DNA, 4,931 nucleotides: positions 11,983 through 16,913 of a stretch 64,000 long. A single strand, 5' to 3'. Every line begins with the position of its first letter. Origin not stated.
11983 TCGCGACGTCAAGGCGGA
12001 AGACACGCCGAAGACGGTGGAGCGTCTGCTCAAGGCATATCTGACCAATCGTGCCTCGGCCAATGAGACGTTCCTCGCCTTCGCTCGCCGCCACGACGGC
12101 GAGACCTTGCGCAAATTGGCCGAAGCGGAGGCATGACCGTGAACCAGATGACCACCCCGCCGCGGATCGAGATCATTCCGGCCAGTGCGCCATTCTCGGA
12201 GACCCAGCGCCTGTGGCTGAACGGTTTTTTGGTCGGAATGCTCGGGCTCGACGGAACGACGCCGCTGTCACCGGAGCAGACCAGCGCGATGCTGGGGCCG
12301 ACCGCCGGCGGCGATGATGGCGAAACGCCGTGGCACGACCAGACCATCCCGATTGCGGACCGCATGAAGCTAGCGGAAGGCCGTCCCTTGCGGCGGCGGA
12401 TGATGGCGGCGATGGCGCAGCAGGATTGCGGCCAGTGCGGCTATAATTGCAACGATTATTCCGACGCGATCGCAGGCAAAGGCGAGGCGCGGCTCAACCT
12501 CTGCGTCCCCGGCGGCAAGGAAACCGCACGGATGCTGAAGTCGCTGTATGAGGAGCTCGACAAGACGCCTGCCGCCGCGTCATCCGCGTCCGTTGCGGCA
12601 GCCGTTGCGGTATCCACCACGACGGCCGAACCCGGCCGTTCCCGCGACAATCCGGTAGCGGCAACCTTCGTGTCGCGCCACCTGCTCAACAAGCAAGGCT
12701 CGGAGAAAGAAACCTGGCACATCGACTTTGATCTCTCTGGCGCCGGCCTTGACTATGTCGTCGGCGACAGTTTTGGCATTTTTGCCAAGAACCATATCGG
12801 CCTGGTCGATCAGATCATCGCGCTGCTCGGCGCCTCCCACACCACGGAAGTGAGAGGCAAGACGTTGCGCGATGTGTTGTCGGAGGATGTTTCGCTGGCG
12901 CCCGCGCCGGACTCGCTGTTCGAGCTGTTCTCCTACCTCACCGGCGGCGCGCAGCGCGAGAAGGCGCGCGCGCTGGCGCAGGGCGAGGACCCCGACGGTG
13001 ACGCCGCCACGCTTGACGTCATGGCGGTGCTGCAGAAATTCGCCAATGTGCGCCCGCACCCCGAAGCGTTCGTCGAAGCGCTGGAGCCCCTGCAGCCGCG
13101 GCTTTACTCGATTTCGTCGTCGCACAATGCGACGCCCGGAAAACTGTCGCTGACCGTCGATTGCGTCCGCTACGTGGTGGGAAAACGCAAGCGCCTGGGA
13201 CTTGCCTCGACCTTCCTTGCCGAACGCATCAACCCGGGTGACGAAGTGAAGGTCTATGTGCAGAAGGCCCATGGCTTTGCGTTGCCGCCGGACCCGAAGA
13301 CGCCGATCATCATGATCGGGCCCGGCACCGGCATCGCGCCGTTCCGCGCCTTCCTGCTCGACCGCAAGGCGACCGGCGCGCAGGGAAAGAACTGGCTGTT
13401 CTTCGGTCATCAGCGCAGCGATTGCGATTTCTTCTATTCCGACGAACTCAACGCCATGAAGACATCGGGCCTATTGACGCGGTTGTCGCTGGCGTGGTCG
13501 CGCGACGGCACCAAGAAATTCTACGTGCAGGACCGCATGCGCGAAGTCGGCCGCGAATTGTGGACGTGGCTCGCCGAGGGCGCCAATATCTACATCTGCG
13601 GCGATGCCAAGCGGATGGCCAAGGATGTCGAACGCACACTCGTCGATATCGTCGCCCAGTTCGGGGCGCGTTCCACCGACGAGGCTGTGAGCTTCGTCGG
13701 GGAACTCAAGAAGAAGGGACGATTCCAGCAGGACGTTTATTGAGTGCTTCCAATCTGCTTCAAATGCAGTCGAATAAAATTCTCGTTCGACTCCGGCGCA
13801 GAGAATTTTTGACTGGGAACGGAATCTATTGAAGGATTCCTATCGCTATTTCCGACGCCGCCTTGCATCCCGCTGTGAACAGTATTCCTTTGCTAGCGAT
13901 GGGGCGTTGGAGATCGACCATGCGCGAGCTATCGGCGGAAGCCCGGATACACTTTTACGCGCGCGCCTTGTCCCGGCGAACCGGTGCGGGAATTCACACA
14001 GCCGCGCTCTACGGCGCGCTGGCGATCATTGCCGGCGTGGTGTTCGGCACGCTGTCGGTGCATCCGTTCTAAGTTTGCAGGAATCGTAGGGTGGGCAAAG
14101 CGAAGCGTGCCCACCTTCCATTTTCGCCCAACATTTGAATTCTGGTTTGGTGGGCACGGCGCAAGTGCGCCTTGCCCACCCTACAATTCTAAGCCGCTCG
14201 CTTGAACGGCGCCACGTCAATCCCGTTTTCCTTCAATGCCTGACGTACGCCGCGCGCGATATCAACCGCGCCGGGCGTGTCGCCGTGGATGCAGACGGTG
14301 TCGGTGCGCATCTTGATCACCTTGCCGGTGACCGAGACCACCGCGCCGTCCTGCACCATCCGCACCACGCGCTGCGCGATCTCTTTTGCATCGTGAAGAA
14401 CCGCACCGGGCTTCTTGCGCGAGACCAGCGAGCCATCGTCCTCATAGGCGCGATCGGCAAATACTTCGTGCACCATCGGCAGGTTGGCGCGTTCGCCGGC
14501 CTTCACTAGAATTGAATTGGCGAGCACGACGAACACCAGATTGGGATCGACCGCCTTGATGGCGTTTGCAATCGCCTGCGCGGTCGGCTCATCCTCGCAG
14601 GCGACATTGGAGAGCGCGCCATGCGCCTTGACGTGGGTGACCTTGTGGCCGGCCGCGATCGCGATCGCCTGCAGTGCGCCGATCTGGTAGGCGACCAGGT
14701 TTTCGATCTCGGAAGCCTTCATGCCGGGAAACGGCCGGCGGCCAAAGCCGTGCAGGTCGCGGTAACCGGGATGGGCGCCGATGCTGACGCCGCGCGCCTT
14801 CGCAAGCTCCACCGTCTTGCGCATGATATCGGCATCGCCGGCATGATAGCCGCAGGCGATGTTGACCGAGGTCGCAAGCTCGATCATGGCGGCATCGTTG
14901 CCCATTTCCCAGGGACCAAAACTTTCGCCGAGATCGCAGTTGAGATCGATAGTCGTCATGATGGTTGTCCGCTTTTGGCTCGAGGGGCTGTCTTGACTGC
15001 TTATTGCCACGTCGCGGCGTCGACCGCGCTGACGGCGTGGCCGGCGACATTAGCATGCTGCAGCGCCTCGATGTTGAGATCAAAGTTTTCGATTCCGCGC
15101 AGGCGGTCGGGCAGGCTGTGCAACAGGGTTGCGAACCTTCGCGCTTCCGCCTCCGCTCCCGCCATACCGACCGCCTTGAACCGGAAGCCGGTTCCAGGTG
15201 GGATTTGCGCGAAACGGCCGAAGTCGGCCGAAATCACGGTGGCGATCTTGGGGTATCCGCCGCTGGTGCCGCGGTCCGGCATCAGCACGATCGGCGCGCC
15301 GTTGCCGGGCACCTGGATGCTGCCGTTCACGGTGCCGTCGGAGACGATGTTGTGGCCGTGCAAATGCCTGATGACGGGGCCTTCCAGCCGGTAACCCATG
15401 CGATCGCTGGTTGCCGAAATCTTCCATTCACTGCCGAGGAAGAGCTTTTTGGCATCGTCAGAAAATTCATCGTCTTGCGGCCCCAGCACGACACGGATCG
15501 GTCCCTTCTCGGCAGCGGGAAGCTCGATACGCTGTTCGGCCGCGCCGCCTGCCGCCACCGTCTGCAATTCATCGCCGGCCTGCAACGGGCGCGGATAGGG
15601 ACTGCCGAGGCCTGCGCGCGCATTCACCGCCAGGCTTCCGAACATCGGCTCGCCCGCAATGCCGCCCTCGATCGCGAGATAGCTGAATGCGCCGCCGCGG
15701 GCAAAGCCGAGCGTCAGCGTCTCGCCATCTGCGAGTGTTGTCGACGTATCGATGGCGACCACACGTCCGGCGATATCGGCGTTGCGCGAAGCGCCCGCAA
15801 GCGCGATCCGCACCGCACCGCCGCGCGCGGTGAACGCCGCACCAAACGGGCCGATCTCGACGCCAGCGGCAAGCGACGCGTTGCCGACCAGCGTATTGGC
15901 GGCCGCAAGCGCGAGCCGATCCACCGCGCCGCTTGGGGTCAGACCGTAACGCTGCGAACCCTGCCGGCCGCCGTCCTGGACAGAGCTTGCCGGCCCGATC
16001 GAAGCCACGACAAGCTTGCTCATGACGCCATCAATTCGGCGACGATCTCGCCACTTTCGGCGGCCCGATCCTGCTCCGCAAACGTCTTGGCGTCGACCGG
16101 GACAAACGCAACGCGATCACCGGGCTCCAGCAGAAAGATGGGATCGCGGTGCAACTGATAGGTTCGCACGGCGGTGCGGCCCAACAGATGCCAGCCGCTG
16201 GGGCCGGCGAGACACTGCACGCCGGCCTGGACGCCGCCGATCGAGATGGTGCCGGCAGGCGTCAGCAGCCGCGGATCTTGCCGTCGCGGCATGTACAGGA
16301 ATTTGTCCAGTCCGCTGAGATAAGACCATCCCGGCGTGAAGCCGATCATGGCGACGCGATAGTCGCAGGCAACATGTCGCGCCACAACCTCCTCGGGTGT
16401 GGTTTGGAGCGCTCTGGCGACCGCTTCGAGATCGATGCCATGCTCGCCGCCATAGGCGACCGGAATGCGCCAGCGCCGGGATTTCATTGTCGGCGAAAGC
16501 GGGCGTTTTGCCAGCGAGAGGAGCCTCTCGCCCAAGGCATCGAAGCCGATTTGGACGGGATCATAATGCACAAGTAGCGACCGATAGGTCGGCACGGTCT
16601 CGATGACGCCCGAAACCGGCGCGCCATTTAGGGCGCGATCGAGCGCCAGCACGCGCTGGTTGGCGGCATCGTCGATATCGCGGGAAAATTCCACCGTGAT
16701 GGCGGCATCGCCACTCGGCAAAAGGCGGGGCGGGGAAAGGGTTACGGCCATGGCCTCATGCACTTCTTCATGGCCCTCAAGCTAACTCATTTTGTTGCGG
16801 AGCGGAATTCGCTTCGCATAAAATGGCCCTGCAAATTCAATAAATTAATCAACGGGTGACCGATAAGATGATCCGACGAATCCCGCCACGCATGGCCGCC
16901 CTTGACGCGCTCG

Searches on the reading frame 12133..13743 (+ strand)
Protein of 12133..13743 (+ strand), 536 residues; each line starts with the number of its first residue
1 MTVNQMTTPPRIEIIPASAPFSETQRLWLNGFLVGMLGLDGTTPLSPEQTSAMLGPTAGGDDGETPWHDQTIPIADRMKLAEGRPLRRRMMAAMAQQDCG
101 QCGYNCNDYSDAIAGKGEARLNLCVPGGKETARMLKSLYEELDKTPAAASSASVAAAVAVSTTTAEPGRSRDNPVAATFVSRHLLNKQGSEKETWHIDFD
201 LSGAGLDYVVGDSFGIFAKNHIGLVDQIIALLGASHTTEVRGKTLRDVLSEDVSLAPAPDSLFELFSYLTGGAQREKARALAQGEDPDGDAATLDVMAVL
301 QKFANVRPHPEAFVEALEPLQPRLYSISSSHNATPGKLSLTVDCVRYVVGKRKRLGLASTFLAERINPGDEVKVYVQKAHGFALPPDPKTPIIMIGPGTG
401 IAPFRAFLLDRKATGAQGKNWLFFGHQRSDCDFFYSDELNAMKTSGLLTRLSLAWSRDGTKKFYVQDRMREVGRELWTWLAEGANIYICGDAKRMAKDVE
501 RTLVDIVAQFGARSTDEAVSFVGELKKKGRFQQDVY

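Call 22: search_protein_families(library=pfam, proteins=[window:12133-13743:+], max_evalue=0.001)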
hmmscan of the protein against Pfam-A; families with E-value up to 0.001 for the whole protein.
window:12133-13743:+ (536 aa): 3 families
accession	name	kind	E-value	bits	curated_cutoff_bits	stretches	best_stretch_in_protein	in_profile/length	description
PF00667.26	FAD_binding_1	-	8.3e-25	88.1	32.3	2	170-285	4-123/222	FAD binding domain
PF00175.26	NAD_binding_1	-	1.1e-15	58.6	22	1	394-500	1-108/109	Oxidoreductase NAD-binding domain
PF04060.18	FeS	-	0.00014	21.9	23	1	98-126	5-33/33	Putative Fe-S cluster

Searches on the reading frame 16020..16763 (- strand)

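Call 69: search_protein_families(library=pfam, proteins=[window:16020-16763:-], max_evalue=0.01)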
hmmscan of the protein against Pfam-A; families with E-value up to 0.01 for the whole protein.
window:16020-16763:- (247 aa): 1 family
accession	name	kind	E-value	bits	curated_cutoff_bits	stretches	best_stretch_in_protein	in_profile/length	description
PF02682.21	CT_C_D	-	4.1e-64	216.4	22.1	1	13-212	2-202/202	Carboxyltransferase domain, subdomain C and D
